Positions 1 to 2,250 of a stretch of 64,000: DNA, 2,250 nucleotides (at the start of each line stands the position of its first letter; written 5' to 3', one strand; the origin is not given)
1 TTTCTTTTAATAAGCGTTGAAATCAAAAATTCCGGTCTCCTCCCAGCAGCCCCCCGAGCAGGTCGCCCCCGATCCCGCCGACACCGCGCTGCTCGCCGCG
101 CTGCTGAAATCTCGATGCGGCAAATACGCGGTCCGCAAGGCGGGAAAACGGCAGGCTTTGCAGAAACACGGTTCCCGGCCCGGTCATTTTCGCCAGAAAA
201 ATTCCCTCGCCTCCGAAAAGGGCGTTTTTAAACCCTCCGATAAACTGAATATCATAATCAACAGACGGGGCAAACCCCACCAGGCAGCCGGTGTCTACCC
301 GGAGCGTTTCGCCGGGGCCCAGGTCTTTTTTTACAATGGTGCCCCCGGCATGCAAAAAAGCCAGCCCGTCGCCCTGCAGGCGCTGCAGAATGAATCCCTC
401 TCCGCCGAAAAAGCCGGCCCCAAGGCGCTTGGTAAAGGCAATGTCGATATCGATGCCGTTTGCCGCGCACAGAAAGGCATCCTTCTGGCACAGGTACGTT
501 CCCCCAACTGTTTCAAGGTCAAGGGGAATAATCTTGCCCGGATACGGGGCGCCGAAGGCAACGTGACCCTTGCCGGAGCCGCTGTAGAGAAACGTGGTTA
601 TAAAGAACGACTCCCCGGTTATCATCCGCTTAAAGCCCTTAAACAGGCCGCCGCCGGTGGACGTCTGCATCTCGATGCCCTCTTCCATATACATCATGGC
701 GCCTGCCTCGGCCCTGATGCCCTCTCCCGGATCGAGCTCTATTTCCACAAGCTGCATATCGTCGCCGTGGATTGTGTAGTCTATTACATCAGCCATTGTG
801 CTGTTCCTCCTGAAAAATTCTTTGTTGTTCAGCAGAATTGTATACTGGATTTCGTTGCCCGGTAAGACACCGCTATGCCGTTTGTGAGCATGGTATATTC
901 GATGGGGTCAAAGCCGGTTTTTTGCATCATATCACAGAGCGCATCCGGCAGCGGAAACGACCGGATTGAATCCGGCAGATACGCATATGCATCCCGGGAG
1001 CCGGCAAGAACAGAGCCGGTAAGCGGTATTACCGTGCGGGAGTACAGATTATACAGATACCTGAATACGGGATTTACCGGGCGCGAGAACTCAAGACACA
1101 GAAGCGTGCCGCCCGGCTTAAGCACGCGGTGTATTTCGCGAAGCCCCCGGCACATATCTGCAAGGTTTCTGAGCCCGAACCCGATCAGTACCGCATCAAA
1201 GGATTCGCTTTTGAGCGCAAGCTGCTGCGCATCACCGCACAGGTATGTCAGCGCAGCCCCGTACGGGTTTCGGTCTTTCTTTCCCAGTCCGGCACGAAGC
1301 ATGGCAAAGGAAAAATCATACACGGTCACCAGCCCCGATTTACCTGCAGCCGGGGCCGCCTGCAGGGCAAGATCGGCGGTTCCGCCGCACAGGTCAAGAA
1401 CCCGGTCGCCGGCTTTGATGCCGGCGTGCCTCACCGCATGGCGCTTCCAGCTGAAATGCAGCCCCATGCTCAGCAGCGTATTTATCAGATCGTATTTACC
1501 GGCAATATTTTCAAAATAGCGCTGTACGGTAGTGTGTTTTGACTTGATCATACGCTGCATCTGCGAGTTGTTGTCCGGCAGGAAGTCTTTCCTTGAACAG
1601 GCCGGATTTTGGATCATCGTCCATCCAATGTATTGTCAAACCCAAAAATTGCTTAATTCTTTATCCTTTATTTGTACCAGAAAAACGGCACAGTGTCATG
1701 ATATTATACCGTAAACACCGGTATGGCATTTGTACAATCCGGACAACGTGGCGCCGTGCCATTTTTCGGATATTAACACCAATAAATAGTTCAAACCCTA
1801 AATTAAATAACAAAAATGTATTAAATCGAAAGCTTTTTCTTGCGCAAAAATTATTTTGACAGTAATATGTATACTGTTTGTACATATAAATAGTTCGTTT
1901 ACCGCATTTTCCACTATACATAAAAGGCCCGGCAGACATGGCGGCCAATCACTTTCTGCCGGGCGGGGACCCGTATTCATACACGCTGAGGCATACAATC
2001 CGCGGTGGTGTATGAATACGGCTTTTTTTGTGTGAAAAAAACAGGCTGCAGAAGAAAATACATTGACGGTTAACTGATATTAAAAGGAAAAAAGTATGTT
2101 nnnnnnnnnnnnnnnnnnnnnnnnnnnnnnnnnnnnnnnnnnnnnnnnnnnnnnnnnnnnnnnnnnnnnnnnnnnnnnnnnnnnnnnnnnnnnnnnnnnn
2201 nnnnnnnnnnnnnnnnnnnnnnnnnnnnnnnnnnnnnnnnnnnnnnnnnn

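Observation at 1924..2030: Family of ~105-nt structured intergenic repeats (4 copies in 64 kb: 1924-2030, 13685-13786, 16930-17027, 31131-31232 inverted) each ending in an intrinsic-terminator hairpin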

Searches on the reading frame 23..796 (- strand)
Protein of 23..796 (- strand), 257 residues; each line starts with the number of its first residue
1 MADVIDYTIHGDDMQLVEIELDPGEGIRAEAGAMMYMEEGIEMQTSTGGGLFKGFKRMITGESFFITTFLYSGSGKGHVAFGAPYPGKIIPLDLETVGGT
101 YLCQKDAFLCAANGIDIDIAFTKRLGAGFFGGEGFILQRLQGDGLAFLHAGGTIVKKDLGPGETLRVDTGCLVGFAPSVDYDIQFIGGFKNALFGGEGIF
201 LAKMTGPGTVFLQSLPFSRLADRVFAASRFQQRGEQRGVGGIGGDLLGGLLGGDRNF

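Call 12: search_protein_families(library=pfam, proteins=[window:23-796:-])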
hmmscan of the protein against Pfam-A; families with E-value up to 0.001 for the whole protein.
window:23-796:- (257 aa): 1 family
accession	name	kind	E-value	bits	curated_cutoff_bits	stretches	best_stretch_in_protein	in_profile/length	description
PF01987.23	AIM24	-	3.8e-79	265.6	25.7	1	7-215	1-205/205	Mitochondrial biogenesis AIM24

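Call 25: find_encoding_contigs(protein=window:23-796:-, flank=10000, max_places=4)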
Protein window:23-796:- (257 aa): 1 contig read that carries it; 1 place shown.
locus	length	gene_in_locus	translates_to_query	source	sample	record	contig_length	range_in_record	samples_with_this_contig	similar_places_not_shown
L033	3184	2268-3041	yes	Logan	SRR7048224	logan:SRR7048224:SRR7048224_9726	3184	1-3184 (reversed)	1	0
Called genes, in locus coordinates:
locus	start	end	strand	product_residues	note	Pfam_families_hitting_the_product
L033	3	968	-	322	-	?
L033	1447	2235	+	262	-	PF01209:Ubie_methyltran, PF13489:Methyltransf_23, PF08241:Methyltransf_11, PF08242:Methyltransf_12, PF13649:Methyltransf_25, PF13847:Methyltransf_31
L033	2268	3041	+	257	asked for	PF01987:AIM24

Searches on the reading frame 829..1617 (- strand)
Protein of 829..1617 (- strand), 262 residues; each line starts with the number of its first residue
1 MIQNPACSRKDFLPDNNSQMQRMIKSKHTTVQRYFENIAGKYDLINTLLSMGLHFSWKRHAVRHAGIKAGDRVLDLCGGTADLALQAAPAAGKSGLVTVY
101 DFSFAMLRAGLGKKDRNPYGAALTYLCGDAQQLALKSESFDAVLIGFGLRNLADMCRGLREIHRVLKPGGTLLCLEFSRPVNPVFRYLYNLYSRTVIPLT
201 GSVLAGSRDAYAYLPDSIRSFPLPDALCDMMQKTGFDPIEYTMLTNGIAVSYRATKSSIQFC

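Call 11: search_protein_families(library=pfam, proteins=[window:829-1617:-])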
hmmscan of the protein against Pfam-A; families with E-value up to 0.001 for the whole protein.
window:829-1617:- (262 aa): 6 families
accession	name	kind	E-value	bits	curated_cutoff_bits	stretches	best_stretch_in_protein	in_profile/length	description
PF01209.24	Ubie_methyltran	-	9.1e-69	231.8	20.1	1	24-256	2-233/233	ubiE/COQ5 methyltransferase family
PF08241.18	Methyltransf_11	-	2.7e-16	60.4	21.2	1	75-174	2-95/95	Methyltransferase domain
PF13649.12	Methyltransf_25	-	3.2e-15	57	27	1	73-170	1-97/97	Methyltransferase domain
PF13847.12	Methyltransf_31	-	2.6e-10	40.6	27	1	67-178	1-113/145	Methyltransferase domain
PF08242.18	Methyltransf_12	-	9.7e-09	36.3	30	1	74-172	1-98/98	Methyltransferase domain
PF13489.12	Methyltransf_23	-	1.8e-08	34.7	27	1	67-240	20-163/164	Methyltransferase domain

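Call 15: find_encoding_contigs(protein=window:829-1617:-, flank=5000, max_places=10)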
Protein window:829-1617:- (262 aa): 2 contigs read that carry it; 2 places shown.
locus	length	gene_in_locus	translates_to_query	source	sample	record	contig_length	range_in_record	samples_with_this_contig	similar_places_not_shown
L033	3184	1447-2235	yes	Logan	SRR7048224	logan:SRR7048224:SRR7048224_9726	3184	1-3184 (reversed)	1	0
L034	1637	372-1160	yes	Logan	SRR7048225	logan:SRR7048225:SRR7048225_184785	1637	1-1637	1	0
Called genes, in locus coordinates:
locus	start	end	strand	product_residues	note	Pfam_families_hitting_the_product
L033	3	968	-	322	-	?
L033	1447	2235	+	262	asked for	PF01209:Ubie_methyltran, PF13489:Methyltransf_23, PF08241:Methyltransf_11, PF08242:Methyltransf_12, PF13649:Methyltransf_25, PF13847:Methyltransf_31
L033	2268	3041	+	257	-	PF01987:AIM24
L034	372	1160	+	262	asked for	PF01209:Ubie_methyltran, PF13489:Methyltransf_23, PF08241:Methyltransf_11, PF08242:Methyltransf_12, PF13649:Methyltransf_25, PF13847:Methyltransf_31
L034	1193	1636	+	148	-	?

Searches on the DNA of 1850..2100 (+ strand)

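Call 8: search_rna_families(source=window, start=1850, end=2100, threshold=evalue, max_evalue=10, show_alignments=3)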
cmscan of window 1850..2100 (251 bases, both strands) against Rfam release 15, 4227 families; matches with E-value up to 10: 3.
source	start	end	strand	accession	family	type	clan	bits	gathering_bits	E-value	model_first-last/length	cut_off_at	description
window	1970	2040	-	RF02822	Srn266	Gene; sRNA;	-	18.5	63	0.86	45-112/112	no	Streptococcus RNA 266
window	1969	2023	+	RF04176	mir-3149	Gene; miRNA;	-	16.5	100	1.5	1-83/83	no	mir-3149 microRNA precursor family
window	2067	2098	+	RF03084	DUF2815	Gene; sRNA;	-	14.6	41.2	4.2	1-62/62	no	DUF2815 RNA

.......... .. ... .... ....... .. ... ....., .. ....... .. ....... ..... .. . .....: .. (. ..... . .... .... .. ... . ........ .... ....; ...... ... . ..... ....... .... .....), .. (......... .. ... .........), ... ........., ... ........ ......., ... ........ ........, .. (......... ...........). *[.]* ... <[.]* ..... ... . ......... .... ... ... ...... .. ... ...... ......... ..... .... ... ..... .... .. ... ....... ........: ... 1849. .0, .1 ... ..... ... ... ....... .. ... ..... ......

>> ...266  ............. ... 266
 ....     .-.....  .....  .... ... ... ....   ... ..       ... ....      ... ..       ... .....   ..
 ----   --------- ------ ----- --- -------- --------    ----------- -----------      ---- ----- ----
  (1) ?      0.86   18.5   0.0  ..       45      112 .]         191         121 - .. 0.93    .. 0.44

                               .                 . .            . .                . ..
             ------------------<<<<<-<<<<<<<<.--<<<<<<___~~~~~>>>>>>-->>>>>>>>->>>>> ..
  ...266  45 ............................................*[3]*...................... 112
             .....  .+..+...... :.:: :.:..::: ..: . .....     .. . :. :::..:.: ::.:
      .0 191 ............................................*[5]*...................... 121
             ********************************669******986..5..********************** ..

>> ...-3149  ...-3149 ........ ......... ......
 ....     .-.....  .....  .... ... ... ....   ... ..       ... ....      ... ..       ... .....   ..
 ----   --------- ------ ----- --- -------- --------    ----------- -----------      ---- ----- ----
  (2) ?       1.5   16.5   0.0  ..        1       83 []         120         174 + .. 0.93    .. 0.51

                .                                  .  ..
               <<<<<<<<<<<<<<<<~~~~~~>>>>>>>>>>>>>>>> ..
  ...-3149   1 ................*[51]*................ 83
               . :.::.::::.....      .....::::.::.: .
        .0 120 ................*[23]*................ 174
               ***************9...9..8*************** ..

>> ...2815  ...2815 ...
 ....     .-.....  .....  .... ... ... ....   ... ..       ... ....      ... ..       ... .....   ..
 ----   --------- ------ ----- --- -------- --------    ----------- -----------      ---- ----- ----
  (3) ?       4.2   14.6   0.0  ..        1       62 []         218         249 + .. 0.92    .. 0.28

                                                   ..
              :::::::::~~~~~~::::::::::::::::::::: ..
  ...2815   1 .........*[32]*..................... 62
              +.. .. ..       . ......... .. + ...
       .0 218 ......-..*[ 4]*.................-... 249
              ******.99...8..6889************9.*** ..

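Call 39: build_rna_model(alignment_id=A2)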
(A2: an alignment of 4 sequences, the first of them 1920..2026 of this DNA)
Model R1 built from alignment A2 (4 sequences, 117 columns); structure: RNAalifold consensus.
model positions 105; base pairs 34; branch points 1; effective number of sequences 0.86; information 0.589 bits per position. Calibrated on 0.2 Mb of random sequence (short: E-values are rough).
structure used (alignment columns):
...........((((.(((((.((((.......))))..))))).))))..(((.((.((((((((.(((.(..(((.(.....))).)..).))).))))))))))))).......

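Call 40: search_with_rna_model(model_id=R1, source=window, filters=off, max_evalue=10)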
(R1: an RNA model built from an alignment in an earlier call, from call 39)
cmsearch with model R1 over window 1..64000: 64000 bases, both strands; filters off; matches with E-value up to 10: 53.
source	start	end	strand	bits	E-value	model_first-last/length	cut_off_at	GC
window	13679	13783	+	119.4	7e-31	1-105/105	no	0.5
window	16924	17027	+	110.3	2.2e-28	1-105/105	no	0.52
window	31128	31232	-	108.5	6.6e-28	1-105/105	no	0.55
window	1920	2027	+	101.1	7.3e-26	1-105/105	no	0.55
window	60175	60271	-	17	0.0081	1-105/105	no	0.45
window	1972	2021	-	14.9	0.03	52-98/105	no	0.5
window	13732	13775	-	14.4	0.042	54-97/105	no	0.41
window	31136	31178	+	13.5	0.072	54-97/105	no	0.42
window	41301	41334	-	13.2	0.089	1-105/105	no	0.44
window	41298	41341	+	12.4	0.14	1-105/105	no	0.39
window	29987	30103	-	11.6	0.25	1-105/105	no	0.52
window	27954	28020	-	10.9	0.37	1-105/105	no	0.66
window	29298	29405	-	10.3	0.54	1-105/105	no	0.65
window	45085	45169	+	10.1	0.61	1-105/105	no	0.6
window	43814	43889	-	9.8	0.75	1-105/105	no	0.58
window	1927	1964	-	8.5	1.7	8-45/105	no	0.68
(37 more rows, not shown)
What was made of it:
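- Checked: A covariance model scores the four at 101-119 bits; the next best hit in 64 kb on both strands is 17 bits (call 40).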

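Call 49: search_with_rna_model(model_id=R1, sources=[L037, L039, L040, L041], filters=off, max_evalue=1)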
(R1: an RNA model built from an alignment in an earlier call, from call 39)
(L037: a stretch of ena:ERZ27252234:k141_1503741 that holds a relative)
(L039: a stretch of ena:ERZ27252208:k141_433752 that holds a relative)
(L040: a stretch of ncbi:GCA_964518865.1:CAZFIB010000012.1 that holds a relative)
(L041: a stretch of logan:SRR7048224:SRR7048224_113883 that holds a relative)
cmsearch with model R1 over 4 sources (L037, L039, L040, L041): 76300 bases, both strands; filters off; matches with E-value up to 1: 11.
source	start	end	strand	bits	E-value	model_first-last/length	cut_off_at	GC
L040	5061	5164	-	15.5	0.024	1-105/105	no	0.62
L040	1932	2011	+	11.9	0.24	1-105/105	no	0.71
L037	7121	7159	+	11.5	0.31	1-105/105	no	0.41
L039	3971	4062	-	11.4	0.32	1-105/105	no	0.6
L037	7124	7163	-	11.3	0.34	1-105/105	no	0.4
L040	16186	16220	-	10.8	0.48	1-105/105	no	0.46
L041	8175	8209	-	10.8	0.48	1-105/105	no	0.46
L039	2619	2702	+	10.8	0.49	1-105/105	no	0.46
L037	2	101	-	10.5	0.57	1-105/105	no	0.44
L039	14400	14464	-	10.2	0.68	1-105/105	no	0.54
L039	4584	4670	-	9.6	0.99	1-105/105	no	0.57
